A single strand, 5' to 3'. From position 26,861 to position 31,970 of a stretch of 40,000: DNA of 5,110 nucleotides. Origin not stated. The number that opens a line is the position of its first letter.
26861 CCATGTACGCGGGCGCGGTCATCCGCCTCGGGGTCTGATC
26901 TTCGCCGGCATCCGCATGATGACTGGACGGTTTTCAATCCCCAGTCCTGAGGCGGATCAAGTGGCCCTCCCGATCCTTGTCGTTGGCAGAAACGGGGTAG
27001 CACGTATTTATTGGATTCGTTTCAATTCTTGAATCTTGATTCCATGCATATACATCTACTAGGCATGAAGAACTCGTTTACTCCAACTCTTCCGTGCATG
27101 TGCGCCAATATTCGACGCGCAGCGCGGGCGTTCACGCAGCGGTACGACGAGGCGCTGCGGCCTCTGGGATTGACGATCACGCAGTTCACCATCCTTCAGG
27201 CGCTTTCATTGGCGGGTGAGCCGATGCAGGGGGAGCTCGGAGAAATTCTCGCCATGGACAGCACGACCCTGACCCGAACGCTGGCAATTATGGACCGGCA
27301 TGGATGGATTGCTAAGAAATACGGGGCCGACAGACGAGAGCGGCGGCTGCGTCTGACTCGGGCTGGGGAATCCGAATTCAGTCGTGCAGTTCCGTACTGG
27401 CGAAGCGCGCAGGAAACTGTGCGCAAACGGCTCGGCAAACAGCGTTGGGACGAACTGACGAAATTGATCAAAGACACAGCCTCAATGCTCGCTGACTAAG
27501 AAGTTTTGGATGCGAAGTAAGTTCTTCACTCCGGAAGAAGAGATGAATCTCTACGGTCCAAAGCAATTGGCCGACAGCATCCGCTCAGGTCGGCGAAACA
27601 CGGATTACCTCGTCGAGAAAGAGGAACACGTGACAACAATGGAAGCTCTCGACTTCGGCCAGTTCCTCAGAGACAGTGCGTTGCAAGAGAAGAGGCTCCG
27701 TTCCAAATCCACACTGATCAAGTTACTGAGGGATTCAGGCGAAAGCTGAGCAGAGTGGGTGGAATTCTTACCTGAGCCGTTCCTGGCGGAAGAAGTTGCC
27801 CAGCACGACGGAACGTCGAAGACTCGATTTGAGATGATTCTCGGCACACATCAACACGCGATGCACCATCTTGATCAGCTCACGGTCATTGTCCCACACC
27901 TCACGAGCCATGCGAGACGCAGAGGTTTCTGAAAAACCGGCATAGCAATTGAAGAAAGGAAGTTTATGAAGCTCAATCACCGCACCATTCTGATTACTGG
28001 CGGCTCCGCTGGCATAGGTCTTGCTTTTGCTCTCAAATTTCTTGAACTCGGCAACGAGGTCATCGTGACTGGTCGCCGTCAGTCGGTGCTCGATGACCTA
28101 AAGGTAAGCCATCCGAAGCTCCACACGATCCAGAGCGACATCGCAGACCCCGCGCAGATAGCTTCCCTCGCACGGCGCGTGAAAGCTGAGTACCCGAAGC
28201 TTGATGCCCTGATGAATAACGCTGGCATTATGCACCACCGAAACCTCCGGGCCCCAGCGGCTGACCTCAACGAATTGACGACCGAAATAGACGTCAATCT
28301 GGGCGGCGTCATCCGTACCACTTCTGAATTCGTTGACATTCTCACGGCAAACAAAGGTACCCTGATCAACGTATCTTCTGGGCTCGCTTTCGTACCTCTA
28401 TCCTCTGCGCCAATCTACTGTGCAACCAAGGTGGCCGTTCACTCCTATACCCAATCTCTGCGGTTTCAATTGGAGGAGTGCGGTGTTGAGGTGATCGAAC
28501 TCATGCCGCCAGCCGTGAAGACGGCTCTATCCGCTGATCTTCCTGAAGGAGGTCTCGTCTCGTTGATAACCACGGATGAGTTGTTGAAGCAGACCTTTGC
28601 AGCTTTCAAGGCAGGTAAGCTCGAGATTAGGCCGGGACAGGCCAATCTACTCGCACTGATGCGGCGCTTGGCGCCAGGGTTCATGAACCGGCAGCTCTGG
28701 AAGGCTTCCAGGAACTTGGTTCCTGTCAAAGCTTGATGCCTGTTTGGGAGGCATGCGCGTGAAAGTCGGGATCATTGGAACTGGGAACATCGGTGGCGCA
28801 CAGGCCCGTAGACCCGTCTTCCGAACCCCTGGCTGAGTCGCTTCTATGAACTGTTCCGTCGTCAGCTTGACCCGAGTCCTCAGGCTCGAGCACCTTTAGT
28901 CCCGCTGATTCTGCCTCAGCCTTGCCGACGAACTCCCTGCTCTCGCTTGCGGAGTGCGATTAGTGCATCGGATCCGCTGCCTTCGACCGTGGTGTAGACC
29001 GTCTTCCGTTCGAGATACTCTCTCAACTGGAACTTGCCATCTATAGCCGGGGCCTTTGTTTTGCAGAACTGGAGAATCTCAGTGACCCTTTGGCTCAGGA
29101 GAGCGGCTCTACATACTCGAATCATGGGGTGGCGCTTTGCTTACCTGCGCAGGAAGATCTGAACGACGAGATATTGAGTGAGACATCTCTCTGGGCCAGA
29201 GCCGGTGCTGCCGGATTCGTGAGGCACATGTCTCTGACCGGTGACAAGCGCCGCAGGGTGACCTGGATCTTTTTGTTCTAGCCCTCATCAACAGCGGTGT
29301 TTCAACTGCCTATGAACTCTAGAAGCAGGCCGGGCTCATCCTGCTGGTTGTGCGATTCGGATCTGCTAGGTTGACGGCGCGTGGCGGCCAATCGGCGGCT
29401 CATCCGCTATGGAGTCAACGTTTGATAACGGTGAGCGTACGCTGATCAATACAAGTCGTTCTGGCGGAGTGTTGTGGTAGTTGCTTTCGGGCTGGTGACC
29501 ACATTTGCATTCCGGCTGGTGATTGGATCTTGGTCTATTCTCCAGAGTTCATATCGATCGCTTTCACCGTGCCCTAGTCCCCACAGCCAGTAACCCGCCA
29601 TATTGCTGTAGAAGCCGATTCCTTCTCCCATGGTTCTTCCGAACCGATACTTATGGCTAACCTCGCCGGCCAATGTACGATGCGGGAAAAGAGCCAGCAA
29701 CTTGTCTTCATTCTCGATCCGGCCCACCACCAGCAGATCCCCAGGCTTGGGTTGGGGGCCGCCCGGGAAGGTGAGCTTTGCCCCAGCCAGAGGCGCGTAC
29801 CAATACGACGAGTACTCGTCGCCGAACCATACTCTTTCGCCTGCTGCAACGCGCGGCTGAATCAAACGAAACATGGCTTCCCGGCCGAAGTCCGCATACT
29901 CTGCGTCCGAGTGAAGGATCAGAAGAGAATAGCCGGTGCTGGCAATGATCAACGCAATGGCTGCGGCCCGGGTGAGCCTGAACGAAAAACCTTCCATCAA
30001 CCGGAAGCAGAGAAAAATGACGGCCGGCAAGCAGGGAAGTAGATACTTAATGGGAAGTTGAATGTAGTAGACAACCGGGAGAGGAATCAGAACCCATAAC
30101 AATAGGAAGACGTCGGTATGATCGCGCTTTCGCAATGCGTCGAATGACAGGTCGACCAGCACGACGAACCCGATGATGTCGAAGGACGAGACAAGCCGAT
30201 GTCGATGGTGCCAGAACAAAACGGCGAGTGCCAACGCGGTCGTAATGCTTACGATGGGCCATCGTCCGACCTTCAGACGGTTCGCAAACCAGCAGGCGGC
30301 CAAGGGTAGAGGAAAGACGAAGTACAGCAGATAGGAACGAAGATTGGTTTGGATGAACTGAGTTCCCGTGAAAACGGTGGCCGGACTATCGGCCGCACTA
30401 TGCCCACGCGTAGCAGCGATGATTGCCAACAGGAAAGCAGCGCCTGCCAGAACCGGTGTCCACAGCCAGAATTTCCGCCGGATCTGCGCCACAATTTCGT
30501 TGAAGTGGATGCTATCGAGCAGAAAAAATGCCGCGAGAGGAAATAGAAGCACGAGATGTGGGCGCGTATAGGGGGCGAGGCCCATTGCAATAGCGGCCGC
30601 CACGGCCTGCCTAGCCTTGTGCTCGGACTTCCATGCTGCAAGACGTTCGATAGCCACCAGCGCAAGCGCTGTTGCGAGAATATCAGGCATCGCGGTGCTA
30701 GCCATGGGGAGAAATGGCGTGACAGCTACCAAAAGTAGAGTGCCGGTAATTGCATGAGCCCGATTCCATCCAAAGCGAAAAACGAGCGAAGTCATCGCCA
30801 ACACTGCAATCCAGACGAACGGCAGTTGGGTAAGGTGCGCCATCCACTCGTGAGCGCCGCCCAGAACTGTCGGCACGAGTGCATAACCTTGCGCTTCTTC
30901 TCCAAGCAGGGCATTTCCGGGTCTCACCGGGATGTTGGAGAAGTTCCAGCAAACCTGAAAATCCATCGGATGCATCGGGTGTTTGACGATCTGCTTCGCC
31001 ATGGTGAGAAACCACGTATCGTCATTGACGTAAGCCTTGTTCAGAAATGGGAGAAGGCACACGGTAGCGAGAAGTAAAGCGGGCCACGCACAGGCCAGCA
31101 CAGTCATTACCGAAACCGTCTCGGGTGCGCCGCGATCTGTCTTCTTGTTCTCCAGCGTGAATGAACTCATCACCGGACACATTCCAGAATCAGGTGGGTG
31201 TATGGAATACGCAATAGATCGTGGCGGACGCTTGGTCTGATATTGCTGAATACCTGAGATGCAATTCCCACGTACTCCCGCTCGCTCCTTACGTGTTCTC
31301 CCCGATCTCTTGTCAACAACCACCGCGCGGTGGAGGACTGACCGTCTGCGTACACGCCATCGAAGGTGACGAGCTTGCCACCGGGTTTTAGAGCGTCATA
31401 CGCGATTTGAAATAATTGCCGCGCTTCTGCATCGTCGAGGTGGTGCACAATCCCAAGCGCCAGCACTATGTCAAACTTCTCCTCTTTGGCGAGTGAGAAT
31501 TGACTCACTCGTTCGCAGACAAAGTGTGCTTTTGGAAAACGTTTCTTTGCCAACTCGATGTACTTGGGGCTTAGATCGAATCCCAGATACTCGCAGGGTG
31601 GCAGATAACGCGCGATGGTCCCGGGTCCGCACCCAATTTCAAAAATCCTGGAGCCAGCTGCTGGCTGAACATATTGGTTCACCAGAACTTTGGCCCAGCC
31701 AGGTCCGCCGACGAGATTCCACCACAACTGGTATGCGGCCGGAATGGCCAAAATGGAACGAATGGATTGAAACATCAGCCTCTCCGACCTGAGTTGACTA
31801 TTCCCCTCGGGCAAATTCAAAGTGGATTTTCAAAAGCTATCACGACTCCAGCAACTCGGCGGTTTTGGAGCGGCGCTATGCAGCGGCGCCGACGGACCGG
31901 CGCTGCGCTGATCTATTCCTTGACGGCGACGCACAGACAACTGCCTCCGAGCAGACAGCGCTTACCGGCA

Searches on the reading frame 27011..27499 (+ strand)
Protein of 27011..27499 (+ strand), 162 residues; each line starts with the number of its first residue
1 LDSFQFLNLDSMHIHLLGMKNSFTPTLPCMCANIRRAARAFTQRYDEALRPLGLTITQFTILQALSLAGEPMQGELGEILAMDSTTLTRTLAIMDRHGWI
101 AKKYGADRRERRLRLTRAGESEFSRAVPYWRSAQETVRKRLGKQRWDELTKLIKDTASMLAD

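Call 52: search_protein_families(library=pfam, proteins=[window:27011-27499:+], max_evalue=0.001)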
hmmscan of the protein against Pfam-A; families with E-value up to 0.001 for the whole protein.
window:27011-27499:+ (162 aa): 3 families
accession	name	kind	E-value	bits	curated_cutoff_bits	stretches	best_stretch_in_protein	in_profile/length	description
PF01047.28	MarR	-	1.1e-07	32.1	24.6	1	54-109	1-57/59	MarR family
PF12802.13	MarR_2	-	6.4e-07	29.9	27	1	52-109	1-60/61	MarR family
PF25213.1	HVO_A0261_N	-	0.00081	19.7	35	0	58-121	13-69/86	HVO_A0261 N-terminal domain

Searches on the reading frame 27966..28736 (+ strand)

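Call 52: search_protein_families(library=pfam, proteins=[window:27966-28736:+], max_evalue=0.001)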
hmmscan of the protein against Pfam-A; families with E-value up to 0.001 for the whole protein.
window:27966-28736:+ (256 aa): 4 families
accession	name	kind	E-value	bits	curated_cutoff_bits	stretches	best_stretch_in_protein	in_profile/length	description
PF00106.31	adh_short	-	3.9e-42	144.4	26.6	1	7-193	2-191/195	short chain dehydrogenase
PF13561.12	adh_short_C2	-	1.8e-24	87.1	27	1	15-194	6-186/236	Enoyl-(Acyl carrier protein) reductase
PF08659.16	KR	-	1e-08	35.7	22.6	1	7-96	2-99/180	KR domain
PF01370.27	Epimerase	-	1.4e-05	25.1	20.9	1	8-166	1-157/240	NAD dependent epimerase/dehydratase family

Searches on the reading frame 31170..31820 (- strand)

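Call 52: search_protein_families(library=pfam, proteins=[window:31170-31820:-], max_evalue=0.001)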
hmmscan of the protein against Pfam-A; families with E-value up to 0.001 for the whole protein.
window:31170-31820:- (216 aa): 7 families
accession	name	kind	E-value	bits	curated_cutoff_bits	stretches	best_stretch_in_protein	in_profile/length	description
PF13649.12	Methyltransf_25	-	2e-17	64.1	27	1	59-148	1-97/97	Methyltransferase domain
PF08242.18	Methyltransf_12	-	8.4e-17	62.1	30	1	61-150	2-98/98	Methyltransferase domain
PF08241.18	Methyltransf_11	-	4.4e-16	59.7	21.2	1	61-151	2-94/95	Methyltransferase domain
PF13489.12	Methyltransf_23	-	1.5e-11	44.7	27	1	53-178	20-143/164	Methyltransferase domain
PF13847.12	Methyltransf_31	-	5.4e-10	39.6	27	1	56-184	4-129/145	Methyltransferase domain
PF00891.24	Methyltransf_2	-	1.8e-06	27.9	22.3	1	58-187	65-204/210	O-methyltransferase domain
PF02353.26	CMAS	-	6.8e-06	26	27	1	54-152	61-164/273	Mycolic acid cyclopropane synthetase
